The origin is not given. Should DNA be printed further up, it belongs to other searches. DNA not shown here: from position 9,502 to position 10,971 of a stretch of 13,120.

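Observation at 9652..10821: Fusion of a DNPH1/nucleoside-2-deoxyribosyltransferase-like N-glycosidase domain to a Nudix hydrolase, next to a stand-alone M50 protease in an accessory-looking minus-strand block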

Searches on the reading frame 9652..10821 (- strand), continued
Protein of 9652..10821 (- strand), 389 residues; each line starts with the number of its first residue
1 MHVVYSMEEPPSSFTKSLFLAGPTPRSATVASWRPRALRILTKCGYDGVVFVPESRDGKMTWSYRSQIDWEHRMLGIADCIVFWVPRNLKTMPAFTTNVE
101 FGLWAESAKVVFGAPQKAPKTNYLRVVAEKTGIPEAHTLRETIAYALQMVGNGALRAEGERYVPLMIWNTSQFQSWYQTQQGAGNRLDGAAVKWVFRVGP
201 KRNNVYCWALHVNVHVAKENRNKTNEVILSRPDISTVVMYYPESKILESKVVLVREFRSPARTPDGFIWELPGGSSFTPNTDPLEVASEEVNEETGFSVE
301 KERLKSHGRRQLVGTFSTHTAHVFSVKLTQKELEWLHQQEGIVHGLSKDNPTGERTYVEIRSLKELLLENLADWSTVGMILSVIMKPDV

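Call 52: search_dna_similar(query=window:9652-10821:-, collection=plasmids, mode=protein, max_evalue=0.001, max_rows=15)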
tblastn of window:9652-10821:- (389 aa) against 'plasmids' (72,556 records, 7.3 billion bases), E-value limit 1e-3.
Records with a match: 38; places in all: 38; records where one place covers at least 80% of the query: 3.
Best place of each record, by identity: <60% 38.
By first word of the organism name: Streptomyces 28; Variovorax 4; Amycolatopsis 3; Nonomuraea 1; Saccharothrix 1; Paenibacillus 1.
By predicted mobility (MOB-suite, as given by PLSDB): non-mobilizable 33; mobilizable 4; conjugative 1.
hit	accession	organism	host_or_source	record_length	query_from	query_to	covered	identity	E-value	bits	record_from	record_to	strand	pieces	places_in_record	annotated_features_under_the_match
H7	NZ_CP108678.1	Streptomyces sp. NBC_01216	-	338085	4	385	98%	39.3%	3e-73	255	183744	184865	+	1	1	NUDIX hydrolase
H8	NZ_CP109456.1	Streptomyces sp. NBC_01456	-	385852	4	385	98%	38.7%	8e-74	256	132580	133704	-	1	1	NUDIX hydrolase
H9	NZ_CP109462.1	Streptomyces sp. NBC_01454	-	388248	4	385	98%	38.7%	8e-74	256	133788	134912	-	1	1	NUDIX hydrolase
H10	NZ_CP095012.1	Streptomyces sp. 2P-4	cell culture,mudflats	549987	1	194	50%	40.1%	2e-33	139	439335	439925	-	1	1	nucleoside 2-deoxyribosyltransferase domain-containing protein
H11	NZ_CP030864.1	Streptomyces globosus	cell culture,environment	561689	1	194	50%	40.1%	2e-33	139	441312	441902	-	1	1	nucleoside 2-deoxyribosyltransferase domain-containing protein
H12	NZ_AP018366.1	Streptomyces sp. SN-593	-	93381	1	171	44%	40.6%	8e-22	105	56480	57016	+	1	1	nucleoside 2-deoxyribosyltransferase domain-containing protein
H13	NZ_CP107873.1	Streptomyces virginiae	-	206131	1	154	40%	43.5%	5e-26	117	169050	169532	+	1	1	nucleoside 2-deoxyribosyltransferase domain-containing protein | HIT domain-containing protein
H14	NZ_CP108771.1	Streptomyces goshikiensis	-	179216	1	153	39%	43.8%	1e-25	116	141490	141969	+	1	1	nucleoside 2-deoxyribosyltransferase domain-containing protein | HIT domain-containing protein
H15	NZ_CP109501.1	Streptomyces sp. NBC_01426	-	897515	2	153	39%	44.0%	1e-25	116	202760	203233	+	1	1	nucleoside 2-deoxyribosyltransferase domain-containing protein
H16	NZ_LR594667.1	Variovorax sp. SRS16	linuron-contaminated soil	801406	1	152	39%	43.8%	9e-27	119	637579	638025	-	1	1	nucleoside 2-deoxyribosyltransferase domain-containing protein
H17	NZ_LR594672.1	Variovorax sp. PBL-E5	linuron-contaminated soil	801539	1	152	39%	43.8%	9e-27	119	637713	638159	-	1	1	nucleoside 2-deoxyribosyltransferase domain-containing protein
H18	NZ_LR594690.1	Variovorax sp. WDL1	linuron-contaminated soil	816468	1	152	39%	43.8%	9e-27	119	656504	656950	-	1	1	nucleoside 2-deoxyribosyltransferase domain-containing protein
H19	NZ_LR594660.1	Variovorax sp. PBL-H6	linuron-contaminated soil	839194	1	152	39%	43.8%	9e-27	119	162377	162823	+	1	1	nucleoside 2-deoxyribosyltransferase domain-containing protein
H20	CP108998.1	Streptomyces sp. NBC_00708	-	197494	1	162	42%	40.2%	5e-23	108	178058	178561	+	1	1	nucleoside 2-deoxyribosyltransferase domain-containing protein | hypothetical protein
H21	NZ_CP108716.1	Streptomyces sp. NBC_01001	-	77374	9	150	37%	45.6%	6e-27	120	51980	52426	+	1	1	nucleoside 2-deoxyribosyltransferase domain-containing protein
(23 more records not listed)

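Call 54: get_annotated_region(hit=H3, flank=9000)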
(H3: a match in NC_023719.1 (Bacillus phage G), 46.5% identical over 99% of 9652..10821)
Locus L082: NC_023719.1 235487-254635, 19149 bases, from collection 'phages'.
description: Bacillus phage G, complete genome.
organism: Bacillus phage G (NCBI taxid 2884420)
taxonomy: Viruses; Duplodnaviria; Heunggongvirae; Uroviricota; Caudoviricetes; Donellivirus; Donellivirus gee
host: Bacillus megaterium str. ATCC 43725; source: soil; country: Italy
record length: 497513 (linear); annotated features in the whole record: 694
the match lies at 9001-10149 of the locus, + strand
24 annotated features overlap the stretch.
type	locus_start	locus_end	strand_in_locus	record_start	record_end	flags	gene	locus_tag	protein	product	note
CDS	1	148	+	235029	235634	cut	321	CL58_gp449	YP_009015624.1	gp321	putative YLbO-like spore coat regulator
CDS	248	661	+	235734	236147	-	322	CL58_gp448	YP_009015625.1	gp322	-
CDS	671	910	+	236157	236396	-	323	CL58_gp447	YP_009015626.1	gp323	-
CDS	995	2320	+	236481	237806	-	324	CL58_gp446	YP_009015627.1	gp324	-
CDS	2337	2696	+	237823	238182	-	325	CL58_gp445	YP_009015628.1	peptidyl-tRNA hydrolase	-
CDS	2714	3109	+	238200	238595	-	326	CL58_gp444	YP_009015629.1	gp326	-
CDS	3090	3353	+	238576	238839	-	327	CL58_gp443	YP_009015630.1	gp327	-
CDS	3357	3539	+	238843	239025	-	328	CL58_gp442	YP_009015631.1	gp328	-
CDS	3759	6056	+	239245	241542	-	329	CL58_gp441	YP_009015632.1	gp329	DNA polymerase III; DnaE-like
CDS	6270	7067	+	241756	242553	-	330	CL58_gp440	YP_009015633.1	homing endonuclease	-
CDS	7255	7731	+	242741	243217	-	331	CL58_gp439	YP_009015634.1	DNA polymerase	-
CDS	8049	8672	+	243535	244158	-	332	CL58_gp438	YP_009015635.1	gp332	-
CDS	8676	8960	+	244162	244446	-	333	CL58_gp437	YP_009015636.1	gp333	-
CDS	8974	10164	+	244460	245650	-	334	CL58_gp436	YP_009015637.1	gp334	NUDIX hydrolase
CDS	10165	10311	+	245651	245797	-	335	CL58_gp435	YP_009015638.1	gp335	-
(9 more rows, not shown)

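Call 55: get_annotated_region(hit=H7, flank=8000)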
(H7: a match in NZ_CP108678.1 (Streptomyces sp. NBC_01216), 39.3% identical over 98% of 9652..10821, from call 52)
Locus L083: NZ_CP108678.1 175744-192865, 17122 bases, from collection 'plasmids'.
description: Streptomyces sp. NBC_01216 plasmid unnamed1, complete sequence
organism: Streptomyces sp. NBC_01216 (NCBI taxid 2903778)
taxonomy: Bacteria; Actinomycetota; Actinomycetes; Kitasatosporales; Streptomycetaceae; Streptomyces; Streptomyces sp. NBC 01216
host: -; source: -; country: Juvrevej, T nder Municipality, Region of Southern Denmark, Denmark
typing (MOB-suite, as given by PLSDB): non-mobilizable
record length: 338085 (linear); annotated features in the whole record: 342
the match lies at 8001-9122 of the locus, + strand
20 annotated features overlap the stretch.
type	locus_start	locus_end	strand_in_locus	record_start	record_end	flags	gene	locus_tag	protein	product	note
CDS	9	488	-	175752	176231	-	-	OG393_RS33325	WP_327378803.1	hypothetical protein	-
CDS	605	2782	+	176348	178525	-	-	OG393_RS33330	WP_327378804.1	hypothetical protein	-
CDS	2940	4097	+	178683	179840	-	-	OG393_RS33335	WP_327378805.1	hypothetical protein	-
CDS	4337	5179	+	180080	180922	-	-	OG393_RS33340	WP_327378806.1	hypothetical protein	-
CDS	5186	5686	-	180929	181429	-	-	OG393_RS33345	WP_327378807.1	hypothetical protein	-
CDS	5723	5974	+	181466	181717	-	-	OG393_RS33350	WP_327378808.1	hypothetical protein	-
CDS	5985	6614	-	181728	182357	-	-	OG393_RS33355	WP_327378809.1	2'-5' RNA ligase family protein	-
CDS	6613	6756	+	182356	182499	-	-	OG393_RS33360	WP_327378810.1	hypothetical protein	-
CDS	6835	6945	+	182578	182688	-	amcA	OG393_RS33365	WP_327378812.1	multiple cyclophane-containing RiPP AmcA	-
CDS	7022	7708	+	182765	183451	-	-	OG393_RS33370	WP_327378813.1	pentapeptide repeat-containing protein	-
CDS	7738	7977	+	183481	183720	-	-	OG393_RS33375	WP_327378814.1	hypothetical protein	-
CDS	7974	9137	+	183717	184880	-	-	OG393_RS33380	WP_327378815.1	NUDIX hydrolase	-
CDS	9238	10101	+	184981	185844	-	-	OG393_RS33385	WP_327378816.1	hypothetical protein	-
CDS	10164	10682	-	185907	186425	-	-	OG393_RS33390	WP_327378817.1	hypothetical protein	-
CDS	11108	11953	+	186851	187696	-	-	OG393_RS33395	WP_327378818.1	hypothetical protein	-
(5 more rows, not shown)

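Call 56: get_annotated_region(hit=H1, flank=15000)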
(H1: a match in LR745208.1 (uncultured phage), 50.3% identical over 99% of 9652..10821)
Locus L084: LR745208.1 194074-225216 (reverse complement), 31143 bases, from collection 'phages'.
description: uncultured phage genome assembly, chromosome: 1.
organism: uncultured phage (NCBI taxid 278008)
taxonomy: Viruses; environmental samples
host: -; source: metagenomic; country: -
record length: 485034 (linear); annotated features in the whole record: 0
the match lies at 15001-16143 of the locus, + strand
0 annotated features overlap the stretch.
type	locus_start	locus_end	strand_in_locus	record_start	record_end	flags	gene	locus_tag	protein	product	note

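Call 57: get_annotated_region(hit=H4, flank=10000)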
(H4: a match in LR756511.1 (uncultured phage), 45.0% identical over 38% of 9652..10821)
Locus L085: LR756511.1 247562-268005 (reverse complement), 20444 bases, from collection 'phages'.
description: uncultured phage genome assembly, chromosome: 1.
organism: uncultured phage (NCBI taxid 278008)
taxonomy: Viruses; environmental samples
host: -; source: metagenomic; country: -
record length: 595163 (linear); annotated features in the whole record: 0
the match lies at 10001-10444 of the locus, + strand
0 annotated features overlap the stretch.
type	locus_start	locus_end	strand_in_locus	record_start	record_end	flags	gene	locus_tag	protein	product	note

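Call 58: get_annotated_region(hit=H13, flank=6000)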
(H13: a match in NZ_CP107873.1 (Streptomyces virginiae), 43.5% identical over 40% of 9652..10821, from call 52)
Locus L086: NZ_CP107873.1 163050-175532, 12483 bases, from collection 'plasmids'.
description: Streptomyces virginiae strain NBC 00488 plasmid unnamed2, complete sequence
organism: Streptomyces virginiae (NCBI taxid 1961)
taxonomy: Bacteria; Actinomycetota; Actinomycetes; Kitasatosporales; Streptomycetaceae; Streptomyces; Streptomyces virginiae
host: -; source: -; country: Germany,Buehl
typing (MOB-suite, as given by PLSDB): non-mobilizable
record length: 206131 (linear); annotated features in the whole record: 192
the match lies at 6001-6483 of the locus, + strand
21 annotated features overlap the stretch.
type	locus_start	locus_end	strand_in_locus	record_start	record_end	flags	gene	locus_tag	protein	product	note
CDS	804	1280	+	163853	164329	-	-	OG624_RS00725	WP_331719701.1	Pycsar system effector family protein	-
CDS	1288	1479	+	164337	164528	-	-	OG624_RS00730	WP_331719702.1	hypothetical protein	-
CDS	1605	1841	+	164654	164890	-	-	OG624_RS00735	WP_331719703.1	hypothetical protein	-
CDS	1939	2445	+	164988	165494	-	-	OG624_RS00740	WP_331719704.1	hypothetical protein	-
CDS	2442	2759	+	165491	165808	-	-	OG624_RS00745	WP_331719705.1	hypothetical protein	-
CDS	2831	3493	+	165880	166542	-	-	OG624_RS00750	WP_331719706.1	hypothetical protein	-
CDS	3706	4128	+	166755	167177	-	-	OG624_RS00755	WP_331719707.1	NUDIX hydrolase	-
CDS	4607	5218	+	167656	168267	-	-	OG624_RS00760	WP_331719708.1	hypothetical protein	-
CDS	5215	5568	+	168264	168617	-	-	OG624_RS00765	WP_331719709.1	hypothetical protein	-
CDS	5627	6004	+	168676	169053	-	-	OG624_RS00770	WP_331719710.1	HIT domain-containing protein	-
CDS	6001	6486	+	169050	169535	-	-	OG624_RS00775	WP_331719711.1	nucleoside 2-deoxyribosyltransferase domain-containing protein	-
CDS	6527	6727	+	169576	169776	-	-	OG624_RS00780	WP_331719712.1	hypothetical protein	-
CDS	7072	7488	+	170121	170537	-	-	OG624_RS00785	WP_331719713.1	NUDIX hydrolase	-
CDS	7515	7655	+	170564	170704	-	-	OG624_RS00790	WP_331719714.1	hypothetical protein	-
CDS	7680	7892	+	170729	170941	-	-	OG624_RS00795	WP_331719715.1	HIT domain-containing protein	-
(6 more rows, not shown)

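Call 62: search_protein_families(library=pfam, proteins=[L084:9083-9892:+, L084:10270-11955:+, L084:12162-12770:+, L084:12809-13384:+, L084:13385-14194:+, L084:14484-14972:+, L084:17185-17880:+, L084:17853-18404:+, L084:18401-19249:+, L084:20829-21566:+], max_evalue=0.001)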
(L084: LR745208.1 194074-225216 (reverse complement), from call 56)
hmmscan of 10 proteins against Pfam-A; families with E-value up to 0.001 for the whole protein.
L084:9083-9892:+ (269 aa): 1 family
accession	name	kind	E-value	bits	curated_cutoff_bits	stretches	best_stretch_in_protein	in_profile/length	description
PF13672.11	PP2C_2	-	2.8e-10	40.5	24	1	12-209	8-182/209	Protein phosphatase 2C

L084:10270-11955:+ (561 aa): 0 families

L084:12162-12770:+ (202 aa): 2 families
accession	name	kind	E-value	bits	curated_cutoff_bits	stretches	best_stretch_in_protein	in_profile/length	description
PF00293.34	NUDIX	-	1.1e-16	61.4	21.1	1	63-164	4-118/134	NUDIX domain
PF14815.12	NUDIX_4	-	4.6e-08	33.3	35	1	65-166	2-100/113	NUDIX domain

L084:12809-13384:+ (191 aa): 1 family
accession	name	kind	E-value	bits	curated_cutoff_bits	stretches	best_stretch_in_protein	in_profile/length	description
PF03235.19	GmrSD_N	-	5.5e-10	40.1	33.2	1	55-121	12-77/199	GmrSD restriction endonuclease, N-terminal domain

L084:13385-14194:+ (269 aa): 1 family
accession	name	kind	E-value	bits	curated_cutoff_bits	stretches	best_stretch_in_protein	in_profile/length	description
PF03235.19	GmrSD_N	-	1.4e-08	35.5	33.2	1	136-201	13-77/199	GmrSD restriction endonuclease, N-terminal domain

L084:14484-14972:+ (162 aa): 0 families

L084:17185-17880:+ (231 aa): 0 families

L084:17853-18404:+ (183 aa): 1 family
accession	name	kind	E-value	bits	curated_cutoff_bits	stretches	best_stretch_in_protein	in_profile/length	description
PF01661.27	Macro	-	5.3e-14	52.6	22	1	90-161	44-117/118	Macro domain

L084:18401-19249:+ (282 aa): 2 families
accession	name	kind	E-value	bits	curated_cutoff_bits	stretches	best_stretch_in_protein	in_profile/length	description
PF00149.33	Metallophos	-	4.2e-13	50.6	21.5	1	1-249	1-189/191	Calcineurin-like phosphoesterase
PF12850.12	Metallophos_2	-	8e-05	23.1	27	0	1-125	1-90/154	Calcineurin-like phosphoesterase superfamily domain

L084:20829-21566:+ (245 aa): 0 families

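Call 75: get_annotated_region(hit=H16, flank=6000)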
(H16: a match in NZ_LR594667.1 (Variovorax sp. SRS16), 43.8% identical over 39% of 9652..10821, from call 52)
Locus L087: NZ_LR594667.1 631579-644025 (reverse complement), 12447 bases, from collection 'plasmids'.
description: Variovorax sp. SRS16 plasmid 2
organism: Variovorax sp. SRS16 (NCBI taxid 282217)
taxonomy: Bacteria; Pseudomonadota; Betaproteobacteria; Burkholderiales; Comamonadaceae; Variovorax; Variovorax sp. SRS16
host: -; source: linuron-contaminated soil; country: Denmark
typing (MOB-suite, as given by PLSDB): non-mobilizable
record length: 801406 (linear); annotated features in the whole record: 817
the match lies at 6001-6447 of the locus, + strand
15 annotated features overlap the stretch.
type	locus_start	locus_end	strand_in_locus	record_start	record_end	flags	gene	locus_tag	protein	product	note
CDS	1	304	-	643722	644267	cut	-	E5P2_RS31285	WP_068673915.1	alpha-ketoglutarate-dependent dioxygenase AlkB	-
CDS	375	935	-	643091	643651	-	-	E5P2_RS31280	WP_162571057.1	hypothetical protein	-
CDS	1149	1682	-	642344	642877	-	-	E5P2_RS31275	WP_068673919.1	macro domain-containing protein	-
CDS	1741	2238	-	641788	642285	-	-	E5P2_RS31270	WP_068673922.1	regulatory protein RecX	GO:0006282 - regulation of DNA repair [Evidence IEA]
CDS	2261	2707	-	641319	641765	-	-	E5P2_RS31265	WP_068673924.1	NUDIX hydrolase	-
CDS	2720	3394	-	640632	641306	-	-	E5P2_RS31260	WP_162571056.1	NUDIX domain-containing protein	-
CDS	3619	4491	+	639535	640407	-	-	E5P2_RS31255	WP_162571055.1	cysteine hydrolase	-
CDS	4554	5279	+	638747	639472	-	-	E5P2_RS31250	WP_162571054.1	hypothetical protein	-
CDS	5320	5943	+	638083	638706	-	-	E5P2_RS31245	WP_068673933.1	hypothetical protein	-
CDS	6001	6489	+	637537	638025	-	-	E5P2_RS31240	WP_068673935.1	nucleoside 2-deoxyribosyltransferase domain-containing protein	-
CDS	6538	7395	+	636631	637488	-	-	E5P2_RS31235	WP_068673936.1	NAD(+)/NADH kinase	-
CDS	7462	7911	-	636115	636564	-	-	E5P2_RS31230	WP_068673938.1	peptidyl-tRNA hydrolase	-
CDS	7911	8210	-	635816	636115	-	-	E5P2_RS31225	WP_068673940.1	hypothetical protein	-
CDS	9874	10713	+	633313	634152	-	istB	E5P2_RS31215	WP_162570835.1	IS21-like element helper ATPase IstB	-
CDS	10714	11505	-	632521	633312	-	-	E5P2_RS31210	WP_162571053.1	glutamate--tRNA ligase family protein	GO:0043039 - tRNA aminoacylation [Evidence IEA]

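Call 76: get_annotated_region(hit=H10, flank=6000)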
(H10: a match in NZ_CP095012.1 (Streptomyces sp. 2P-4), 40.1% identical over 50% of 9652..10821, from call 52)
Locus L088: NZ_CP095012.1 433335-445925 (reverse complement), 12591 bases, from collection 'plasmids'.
description: Streptomyces sp. 2P-4 plasmid unnamed1, complete sequence
organism: Streptomyces sp. 2P-4 (NCBI taxid 2931974)
taxonomy: Bacteria; Actinomycetota; Actinomycetes; Kitasatosporales; Streptomycetaceae; Streptomyces; Streptomyces sp. 2P-4
host: -; source: cell culture,mudflats; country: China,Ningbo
typing (MOB-suite, as given by PLSDB): non-mobilizable
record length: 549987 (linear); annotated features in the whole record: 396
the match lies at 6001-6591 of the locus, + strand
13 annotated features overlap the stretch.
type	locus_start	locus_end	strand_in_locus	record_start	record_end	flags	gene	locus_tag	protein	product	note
CDS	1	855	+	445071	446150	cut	-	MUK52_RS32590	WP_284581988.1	glycosyltransferase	-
CDS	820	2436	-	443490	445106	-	-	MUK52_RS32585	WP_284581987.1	CocE/NonD family hydrolase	GO:0008152 - metabolic process [Evidence IEA]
CDS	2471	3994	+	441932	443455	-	-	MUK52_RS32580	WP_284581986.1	AMP-binding protein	-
CDS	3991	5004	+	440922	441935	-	-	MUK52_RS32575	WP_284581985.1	macrolide 2'-phosphotransferase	-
CDS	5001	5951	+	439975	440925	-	-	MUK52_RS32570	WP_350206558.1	alpha/beta hydrolase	-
CDS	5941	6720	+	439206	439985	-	-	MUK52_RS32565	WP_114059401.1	nucleoside 2-deoxyribosyltransferase domain-containing protein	-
CDS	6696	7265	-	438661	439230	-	-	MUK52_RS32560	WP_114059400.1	GNAT family N-acetyltransferase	-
CDS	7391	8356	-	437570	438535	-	-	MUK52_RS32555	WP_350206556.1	VOC family protein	-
CDS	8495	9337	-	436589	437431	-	-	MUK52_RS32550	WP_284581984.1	hypothetical protein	-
CDS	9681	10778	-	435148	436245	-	-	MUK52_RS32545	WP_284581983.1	hypothetical protein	-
CDS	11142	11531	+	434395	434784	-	-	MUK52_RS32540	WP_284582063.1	GntR family transcriptional regulator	GO:0006355 - regulation of DNA-templated transcription [Evidence IEA]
CDS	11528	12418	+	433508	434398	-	-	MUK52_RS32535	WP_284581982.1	ABC transporter ATP-binding protein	-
CDS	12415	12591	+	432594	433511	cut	-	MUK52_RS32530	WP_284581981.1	ABC transporter permease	-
